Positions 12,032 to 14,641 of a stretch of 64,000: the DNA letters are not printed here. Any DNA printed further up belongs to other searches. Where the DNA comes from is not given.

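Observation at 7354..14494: Unusual module: fused indolepyruvate ferredoxin oxidoreductase-family enzyme divergent from a citryl-CoA-lyase-like protein and a single-polypeptide double acyl-CoA dehydrogenase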

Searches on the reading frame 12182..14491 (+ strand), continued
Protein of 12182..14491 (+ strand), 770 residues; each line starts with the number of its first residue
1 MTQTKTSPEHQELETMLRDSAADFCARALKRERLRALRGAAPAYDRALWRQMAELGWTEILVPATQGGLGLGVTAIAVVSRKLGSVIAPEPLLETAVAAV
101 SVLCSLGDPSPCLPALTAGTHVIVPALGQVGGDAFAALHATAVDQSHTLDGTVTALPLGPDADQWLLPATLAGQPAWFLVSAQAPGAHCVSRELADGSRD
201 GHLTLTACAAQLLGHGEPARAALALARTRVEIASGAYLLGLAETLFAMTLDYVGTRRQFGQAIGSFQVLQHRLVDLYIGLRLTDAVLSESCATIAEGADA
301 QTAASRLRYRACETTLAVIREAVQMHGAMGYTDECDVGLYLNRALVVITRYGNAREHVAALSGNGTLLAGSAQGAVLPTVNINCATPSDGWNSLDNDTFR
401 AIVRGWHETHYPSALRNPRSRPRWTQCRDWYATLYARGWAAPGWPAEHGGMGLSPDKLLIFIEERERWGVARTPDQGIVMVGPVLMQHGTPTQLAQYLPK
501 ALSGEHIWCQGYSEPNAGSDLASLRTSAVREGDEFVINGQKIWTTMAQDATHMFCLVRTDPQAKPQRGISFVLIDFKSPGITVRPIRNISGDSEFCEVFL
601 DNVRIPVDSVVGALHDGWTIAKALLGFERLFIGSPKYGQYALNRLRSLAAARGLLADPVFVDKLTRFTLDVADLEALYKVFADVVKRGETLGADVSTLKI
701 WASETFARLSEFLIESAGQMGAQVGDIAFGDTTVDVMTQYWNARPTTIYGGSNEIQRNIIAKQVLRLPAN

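Call 27: find_encoding_contigs(protein=P0014, flank=8000, max_places=2)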
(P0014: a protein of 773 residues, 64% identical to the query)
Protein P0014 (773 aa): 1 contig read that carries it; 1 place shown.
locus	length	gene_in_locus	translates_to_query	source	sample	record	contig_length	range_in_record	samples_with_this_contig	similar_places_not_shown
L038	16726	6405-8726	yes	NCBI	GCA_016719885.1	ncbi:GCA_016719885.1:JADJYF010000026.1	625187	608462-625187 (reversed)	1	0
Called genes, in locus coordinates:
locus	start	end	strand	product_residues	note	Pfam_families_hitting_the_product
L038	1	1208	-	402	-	PF08447:PAS_3 (weak), PF08448:PAS_4 (faint), PF08447:PAS_3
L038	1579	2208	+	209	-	PF00211:Guanylate_cyc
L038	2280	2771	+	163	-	PF13279:4HBT_2, PF03061:4HBT (weak)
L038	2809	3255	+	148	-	PF11196:DUF2834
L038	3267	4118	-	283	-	PF02678:Pirin, PF05726:Pirin_C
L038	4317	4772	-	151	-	PF21352:Zn_ribbon_Thio2, PF00085:Thioredoxin, PF13098:Thioredoxin_2, PF13899:Thioredoxin_7 (faint)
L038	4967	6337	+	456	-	PF02417:Chromate_transp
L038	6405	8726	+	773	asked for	PF02771:Acyl-CoA_dh_N, PF00441:Acyl-CoA_dh_1, PF02771:Acyl-CoA_dh_N, PF02770:Acyl-CoA_dh_M, PF00441:Acyl-CoA_dh_1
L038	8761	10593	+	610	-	PF02776:TPP_enzyme_N, PF00205:TPP_enzyme_M, PF02775:TPP_enzyme_C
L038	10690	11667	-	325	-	PF13483:Lactamase_B_3, PF12706:Lactamase_B_2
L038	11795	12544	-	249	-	-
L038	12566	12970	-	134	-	-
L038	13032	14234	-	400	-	PF00083:Sugar_tr, PF07690:MFS_1, PF12832:MFS_1_like (weak), PF13347:MFS_2, PF00083:Sugar_tr, PF07690:MFS_1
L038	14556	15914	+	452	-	-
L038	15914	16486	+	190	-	PF00072:Response_reg, PF03861:ANTAR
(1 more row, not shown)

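Call 28: find_encoding_contigs(protein=P0039, flank=8000, max_places=2)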
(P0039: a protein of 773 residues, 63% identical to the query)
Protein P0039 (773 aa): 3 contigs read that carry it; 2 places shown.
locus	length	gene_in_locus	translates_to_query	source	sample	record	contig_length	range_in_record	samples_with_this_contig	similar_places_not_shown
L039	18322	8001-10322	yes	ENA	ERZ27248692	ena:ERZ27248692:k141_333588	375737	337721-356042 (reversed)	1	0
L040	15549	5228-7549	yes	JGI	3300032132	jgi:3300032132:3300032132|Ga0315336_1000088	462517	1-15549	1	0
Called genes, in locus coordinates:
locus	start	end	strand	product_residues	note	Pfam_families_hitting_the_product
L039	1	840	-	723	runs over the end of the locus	PF04632:FUSC, PF06081:ArAE_1, PF13515:FUSC_2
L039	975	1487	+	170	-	PF07885:Ion_trans_2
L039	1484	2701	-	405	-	PF00999:Na_H_Exchanger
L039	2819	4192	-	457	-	PF04966:OprB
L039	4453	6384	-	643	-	PF12228:DUF3604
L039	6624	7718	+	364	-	-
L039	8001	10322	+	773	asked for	PF02771:Acyl-CoA_dh_N, PF00441:Acyl-CoA_dh_1, PF02771:Acyl-CoA_dh_N, PF02770:Acyl-CoA_dh_M, PF00441:Acyl-CoA_dh_1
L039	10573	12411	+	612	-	PF02776:TPP_enzyme_N, PF00205:TPP_enzyme_M, PF02775:TPP_enzyme_C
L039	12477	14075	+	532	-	PF00743:FMO-like, PF01266:DAO (faint), PF07992:Pyr_redox_2, PF13450:NAD_binding_8, PF13738:Pyr_redox_3, PF13434:Lys_Orn_oxgnase (weak)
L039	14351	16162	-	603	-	PF13426:PAS_9 (weak), PF08447:PAS_3, PF00990:GGDEF, PF00563:EAL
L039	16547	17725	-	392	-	PF03435:Sacchrp_dh_NADP, PF16653:Sacchrp_dh_C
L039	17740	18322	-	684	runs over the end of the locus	PF05378:Hydant_A_N, PF01968:Hydantoinase_A, PF19278:Hydant_A_C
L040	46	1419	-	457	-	PF04966:OprB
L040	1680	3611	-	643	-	PF12228:DUF3604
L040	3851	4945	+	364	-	-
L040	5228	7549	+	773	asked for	PF02771:Acyl-CoA_dh_N, PF00441:Acyl-CoA_dh_1, PF02771:Acyl-CoA_dh_N, PF02770:Acyl-CoA_dh_M, PF00441:Acyl-CoA_dh_1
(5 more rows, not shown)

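Call 32: find_encoding_contigs(protein=P0065, flank=8000, max_places=1)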
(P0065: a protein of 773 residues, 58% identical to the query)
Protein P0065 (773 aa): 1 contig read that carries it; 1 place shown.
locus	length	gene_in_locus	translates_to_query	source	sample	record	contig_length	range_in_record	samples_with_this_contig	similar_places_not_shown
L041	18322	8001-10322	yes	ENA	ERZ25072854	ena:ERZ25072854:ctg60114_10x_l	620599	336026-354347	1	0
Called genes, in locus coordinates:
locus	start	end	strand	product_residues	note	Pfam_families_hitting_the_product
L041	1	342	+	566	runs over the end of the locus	-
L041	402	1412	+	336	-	-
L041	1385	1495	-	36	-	-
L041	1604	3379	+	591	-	-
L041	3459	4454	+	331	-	-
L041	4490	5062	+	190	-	PF04234:CopC (weak)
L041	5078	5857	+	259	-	PF00378:ECH_1, PF16113:ECH_2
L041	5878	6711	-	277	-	PF00106:adh_short, PF08659:KR, PF13561:adh_short_C2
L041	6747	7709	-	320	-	PF08240:ADH_N, PF00107:ADH_zinc_N, PF13602:ADH_zinc_N_2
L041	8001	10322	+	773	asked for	PF02771:Acyl-CoA_dh_N, PF00441:Acyl-CoA_dh_1, PF02771:Acyl-CoA_dh_N, PF02770:Acyl-CoA_dh_M, PF00441:Acyl-CoA_dh_1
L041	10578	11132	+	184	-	PF02661:Fic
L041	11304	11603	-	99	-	-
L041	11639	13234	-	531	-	PF13007:LZ_Tnp_IS66, PF13005:zf-IS66, PF03050:DDE_Tnp_IS66, PF13817:DDE_Tnp_IS66_C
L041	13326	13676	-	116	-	PF05717:TnpB_IS66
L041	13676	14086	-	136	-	PF01527:HTH_Tnp_1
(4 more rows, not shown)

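Call 33: find_encoding_contigs(protein=P0084, flank=8000, max_places=1)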
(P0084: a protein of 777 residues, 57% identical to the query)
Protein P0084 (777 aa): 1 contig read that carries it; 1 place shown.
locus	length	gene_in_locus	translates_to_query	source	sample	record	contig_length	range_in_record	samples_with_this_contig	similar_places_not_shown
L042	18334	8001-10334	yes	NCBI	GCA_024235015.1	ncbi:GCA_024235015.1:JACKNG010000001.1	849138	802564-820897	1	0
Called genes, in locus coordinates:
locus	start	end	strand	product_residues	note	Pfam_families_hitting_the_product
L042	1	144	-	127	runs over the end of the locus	PF00578:AhpC-TSA, PF08534:Redoxin (faint)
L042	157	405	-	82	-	-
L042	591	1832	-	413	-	-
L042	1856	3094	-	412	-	PF00144:Beta-lactamase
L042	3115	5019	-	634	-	PF00009:GTP_EFTU, PF03144:GTP_EFTU_D2, PF25461:Beta-barrel_SelB, PF09106:WHD_2nd_SelB, PF09107:WHD_3rd_SelB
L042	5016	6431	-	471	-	PF12390:Se-cys_synth_N, PF03841:SelA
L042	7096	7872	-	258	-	PF00378:ECH_1, PF16113:ECH_2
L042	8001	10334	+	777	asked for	PF02771:Acyl-CoA_dh_N (weak), PF00441:Acyl-CoA_dh_1, PF08028:Acyl-CoA_dh_2, PF02771:Acyl-CoA_dh_N, PF02770:Acyl-CoA_dh_M, PF00441:Acyl-CoA_dh_1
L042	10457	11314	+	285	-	PF00941:FAD_binding_5, PF03450:CO_deh_flav_C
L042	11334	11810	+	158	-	PF00111:Fer2 (weak), PF01799:Fer2_2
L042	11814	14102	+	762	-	PF01315:Ald_Xan_dh_C, PF02738:MoCoBD_1, PF20256:MoCoBD_2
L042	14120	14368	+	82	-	PF02597:ThiS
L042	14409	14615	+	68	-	PF11146:DUF2905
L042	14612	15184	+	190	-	PF13489:Methyltransf_23 (weak), PF13847:Methyltransf_31, PF08241:Methyltransf_11, PF08242:Methyltransf_12, PF13649:Methyltransf_25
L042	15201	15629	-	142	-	PF04940:BLUF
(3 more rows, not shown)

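Call 34: find_encoding_contigs(protein=P0098, flank=8000, max_places=1)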
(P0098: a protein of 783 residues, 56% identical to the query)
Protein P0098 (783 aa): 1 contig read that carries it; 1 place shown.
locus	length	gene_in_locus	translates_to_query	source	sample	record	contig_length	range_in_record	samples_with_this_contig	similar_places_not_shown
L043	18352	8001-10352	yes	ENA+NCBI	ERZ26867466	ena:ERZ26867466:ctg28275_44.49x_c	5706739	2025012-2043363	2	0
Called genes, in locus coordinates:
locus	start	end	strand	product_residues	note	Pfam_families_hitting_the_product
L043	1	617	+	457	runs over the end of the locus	PF02720:DUF222, PF01844:HNH (weak)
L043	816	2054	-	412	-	PF00144:Beta-lactamase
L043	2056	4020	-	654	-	PF00009:GTP_EFTU, PF03144:GTP_EFTU_D2, PF25461:Beta-barrel_SelB, PF09106:WHD_2nd_SelB (weak), PF09107:WHD_3rd_SelB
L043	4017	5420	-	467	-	PF12390:Se-cys_synth_N, PF03841:SelA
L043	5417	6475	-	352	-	-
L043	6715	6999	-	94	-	PF24696:UGSC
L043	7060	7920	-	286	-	PF00378:ECH_1, PF16113:ECH_2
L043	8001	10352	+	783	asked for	PF02771:Acyl-CoA_dh_N, PF00441:Acyl-CoA_dh_1, PF08028:Acyl-CoA_dh_2 (weak), PF02771:Acyl-CoA_dh_N, PF02770:Acyl-CoA_dh_M, PF00441:Acyl-CoA_dh_1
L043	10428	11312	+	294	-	PF00941:FAD_binding_5, PF03450:CO_deh_flav_C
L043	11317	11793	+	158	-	PF00111:Fer2, PF01799:Fer2_2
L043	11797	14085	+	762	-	PF01315:Ald_Xan_dh_C, PF02738:MoCoBD_1, PF20256:MoCoBD_2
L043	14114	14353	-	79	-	-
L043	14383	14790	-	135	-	-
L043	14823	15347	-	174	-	PF05433:Rick_17kDa_Anti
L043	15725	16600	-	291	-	PF00296:Bac_luciferase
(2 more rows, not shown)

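Call 35: predict_structure(alignment_id=A1)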
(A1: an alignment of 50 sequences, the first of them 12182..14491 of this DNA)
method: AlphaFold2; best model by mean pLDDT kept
length: 770 residues; sequences in the alignment: 50
mean_pLDDT: 88.9   pTM: 0.90
mean pLDDT of the five models: 88.9, 87.8, 86.7, 85.5, 84.7
residues with pLDDT >= 90: 508; 70-90: 212; 50-70: 30; < 50: 20
segments of 3 or more residues with pLDDT < 50: 1-7, 371-374, 515-523
pLDDT, mean of each block of 10 residues (from residue 1): 42 88 95 89 95 96 92 96 97 97 83 90 94 94 91 94 97 96 96 94 97 95 96 98 97 85 88 97 97 88 96 98 89 86 96 94 68 63 91 93 92 84 88 91 90 88 78 67 89 93 89 53 73 94 86 91 81 95 91 89 95 87 76 84 91 92 95 94 84 91 94 95 91 89 78 87 87
secondary structure, 60 per line:
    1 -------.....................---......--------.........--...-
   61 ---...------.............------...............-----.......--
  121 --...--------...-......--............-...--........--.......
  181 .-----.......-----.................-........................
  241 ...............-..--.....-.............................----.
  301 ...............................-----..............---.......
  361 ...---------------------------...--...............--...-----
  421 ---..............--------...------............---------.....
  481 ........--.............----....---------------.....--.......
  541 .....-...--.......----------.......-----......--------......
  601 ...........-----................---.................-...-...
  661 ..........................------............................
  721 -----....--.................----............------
elements in order (helices of 4 or more, strands of 3 or more residues): H8-28 H32-37 H46-54 H73-85 H92-106 H112-118 E123-125 E138-143 E146-157 E164-171 E174-181 E187-193 E199-215 H217-255 H267-295 H300-331 H337-350 H354-363 H396-410 H424-437 H455-466 H476-488 H491-503 E508-511 E527-531 E534-545 E552-558 E569-575 E581-586 E595-606 H617-632 H636-652 H658-686 H693-720 E726-729 E732-735 H736-748 H753-764
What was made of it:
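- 13274..13366 (+): Inter-domain linker (residues about 365-395), low-confidence coil. Call 35: no secondary structure across this stretch, with pLDDT of 63-68 in the 10-residue blocks 361-380 and below 50 at 371-374.
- On Acyl-CoA dehydrogenase superfamily (each half): The AlphaFold model shows helix, strand, helix blocks in both halves (call 35).
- Checked: The AlphaFold model gives two complete alpha-beta-alpha ACAD folds joined by a linker at residues 364-395 (call 35).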

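Call 38: fold_search(model_id=the predicted structure, library=pdb)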
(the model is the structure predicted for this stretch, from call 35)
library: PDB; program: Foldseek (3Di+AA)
matches with E <= 10: 474; with E <= 0.001: 368
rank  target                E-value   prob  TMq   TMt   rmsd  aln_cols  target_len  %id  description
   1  6wy9_A                6.7e-20  1.00  0.44  0.85   3.3       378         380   30  Tcur3481-Tcur3483 steroid ACAD G363A variant (released 2020-10-28)
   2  6wy8_B                7.0e-20  1.00  0.44  0.85   4.8       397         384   29  Tcur3481-Tcur3483 steroid ACAD (released 2021-03-24)
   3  6wy8_C                7.6e-20  1.00  0.42  0.85   3.3       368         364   30  Tcur3481-Tcur3483 steroid ACAD (released 2021-03-24)
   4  6wy9_B                1.2e-19  1.00  0.43  0.88   2.5       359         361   30  Tcur3481-Tcur3483 steroid ACAD G363A variant (released 2020-10-28)
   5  6wy8_A                1.3e-19  1.00  0.42  0.87   2.5       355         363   30  Tcur3481-Tcur3483 steroid ACAD (released 2021-03-24)
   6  6es9_A                1.0e-18  1.00  0.55  0.76   5.9       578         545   20  Methylsuccinyl-CoA dehydrogenase of Paracoccus denitrificans with bound flavin adenine dinucleotide (released 2018-01-03)
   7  4x28_A                6.8e-18  1.00  0.41  0.78   4.0       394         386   30  Crystal structure of the ChsE4-ChsE5 complex from Mycobacterium tuberculosis (released 2015-02-18)
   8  4x28_B                8.1e-18  1.00  0.41  0.79   4.1       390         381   30  Crystal structure of the ChsE4-ChsE5 complex from Mycobacterium tuberculosis (released 2015-02-18)
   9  4x28_C                2.4e-17  1.00  0.43  0.88   3.6       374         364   26  Crystal structure of the ChsE4-ChsE5 complex from Mycobacterium tuberculosis (released 2015-02-18)
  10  2pg0_A                8.6e-17  1.00  0.40  0.78   4.0       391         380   24  Crystal structure of acyl-CoA dehydrogenase from Geobacillus kaustophilus (released 2007-05-08)
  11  7w0j_F                1.3e-16  1.00  0.41  0.78   4.1       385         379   28  Acyl-CoA dehydrogenase, Tfu_1647 (released 2022-11-23)
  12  8i4p                  1.4e-16  1.00  0.40  0.77   4.2       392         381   28  crystal structure of Acyl-CoA dehydrogenase from Thermobifida fusca (released 2024-01-24)
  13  8w0z_A                1.5e-16  1.00  0.41  0.77   3.7       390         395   20  Human LCAD complexed with Lauric Acid (released 2024-06-19)
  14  8ciw_A                1.5e-16  1.00  0.53  0.72   5.8       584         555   18  Methylsuccinyl-CoA dehydrogenase from Pseudomonas migulae with bound FAD and (2S)-methylsuccinyl-CoA (released 2023-07-12)
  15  8sgr_A                2.0e-16  1.00  0.42  0.77   5.5       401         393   22  human liver mitochondrial Isovaleryl-CoA dehydrogenase (released 2024-02-21)
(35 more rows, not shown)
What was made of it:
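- On Acyl-CoA dehydrogenase superfamily (each half): Foldseek TM-scores to the target ACAD chains are 0.85-0.88 (call 38).
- The best Foldseek matches are 6wy8/6wy9 and 4x28 (calls 35, 38).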

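Call 63: search_protein_families(library=pfam, proteins=[L012:591-1484:-, L012:1484-2695:-, L012:2695-3675:-, L012:3797-4774:+, L012:4881-5615:-, L012:5780-6472:-, L012:6741-7868:+, L012:10497-11288:+, L012:11294-11797:+, L012:12530-13618:+], max_evalue=0.001)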
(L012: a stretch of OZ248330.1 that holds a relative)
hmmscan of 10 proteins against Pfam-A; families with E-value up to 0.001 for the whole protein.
L012:591-1484:- (298 aa): 1 family
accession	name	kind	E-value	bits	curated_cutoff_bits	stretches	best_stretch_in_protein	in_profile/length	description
PF04909.20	Amidohydro_2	-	2.8e-42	145.9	26.4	1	33-297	1-289/289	Amidohydrolase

L012:1484-2695:- (404 aa): 1 family
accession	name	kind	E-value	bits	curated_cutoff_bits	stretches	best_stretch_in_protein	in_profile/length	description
PF02515.22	CoA_transf_3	-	5.5e-112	374.9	23.3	1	26-387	1-366/366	CoA-transferase family III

L012:2695-3675:- (327 aa): 1 family
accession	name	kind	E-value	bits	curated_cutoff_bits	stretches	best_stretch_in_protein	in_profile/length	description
PF03401.19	TctC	-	2.5e-59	201.5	27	1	52-323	2-273/274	Tripartite tricarboxylate transporter family receptor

L012:3797-4774:+ (326 aa): 1 family
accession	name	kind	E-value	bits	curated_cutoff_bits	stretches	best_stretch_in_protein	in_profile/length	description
PF03401.19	TctC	-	8.2e-73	245.7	27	1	53-324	2-272/274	Tripartite tricarboxylate transporter family receptor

L012:4881-5615:- (245 aa): 1 family
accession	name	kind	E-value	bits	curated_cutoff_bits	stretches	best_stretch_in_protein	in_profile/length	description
PF03741.22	TerC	-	5e-47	160.4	27.8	1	31-200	2-177/178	Integral membrane protein TerC family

L012:5780-6472:- (231 aa): 2 families
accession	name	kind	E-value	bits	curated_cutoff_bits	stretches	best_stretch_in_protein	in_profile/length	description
PF00881.29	Nitroreductase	-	1.3e-32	113.8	23.5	1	14-205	1-166/167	Nitroreductase family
PF14512.11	TM1586_NiRdase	-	2.1e-07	31.2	27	0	30-54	157-181/215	Putative TM nitroreductase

L012:6741-7868:+ (376 aa): 1 family
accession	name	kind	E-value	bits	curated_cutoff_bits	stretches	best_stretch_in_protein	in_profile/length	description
PF02515.22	CoA_transf_3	-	2.9e-81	273.9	23.3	1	5-355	1-366/366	CoA-transferase family III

L012:10497-11288:+ (264 aa): 2 families
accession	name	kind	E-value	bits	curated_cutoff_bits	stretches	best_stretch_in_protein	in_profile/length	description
PF00378.25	ECH_1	-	4e-55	187.3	27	1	9-258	3-249/251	Enoyl-CoA hydratase/isomerase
PF16113.10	ECH_2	-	2.4e-29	103.3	27.2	1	12-215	1-207/335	Enoyl-CoA hydratase/isomerase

L012:11294-11797:+ (168 aa): 0 families

L012:12530-13618:+ (363 aa): 1 family
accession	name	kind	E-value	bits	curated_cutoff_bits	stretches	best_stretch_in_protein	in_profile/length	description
PF04079.22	SMC_ScpB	-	4.4e-45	153.6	27.4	1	72-232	2-159/160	Segregation and condensation complex subunit ScpB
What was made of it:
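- Related clade: a 45%-identical clade sits between a family III CoA-transferase and an enoyl-CoA hydratase, which fits ordinary acyl-CoA catabolism (call 63).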
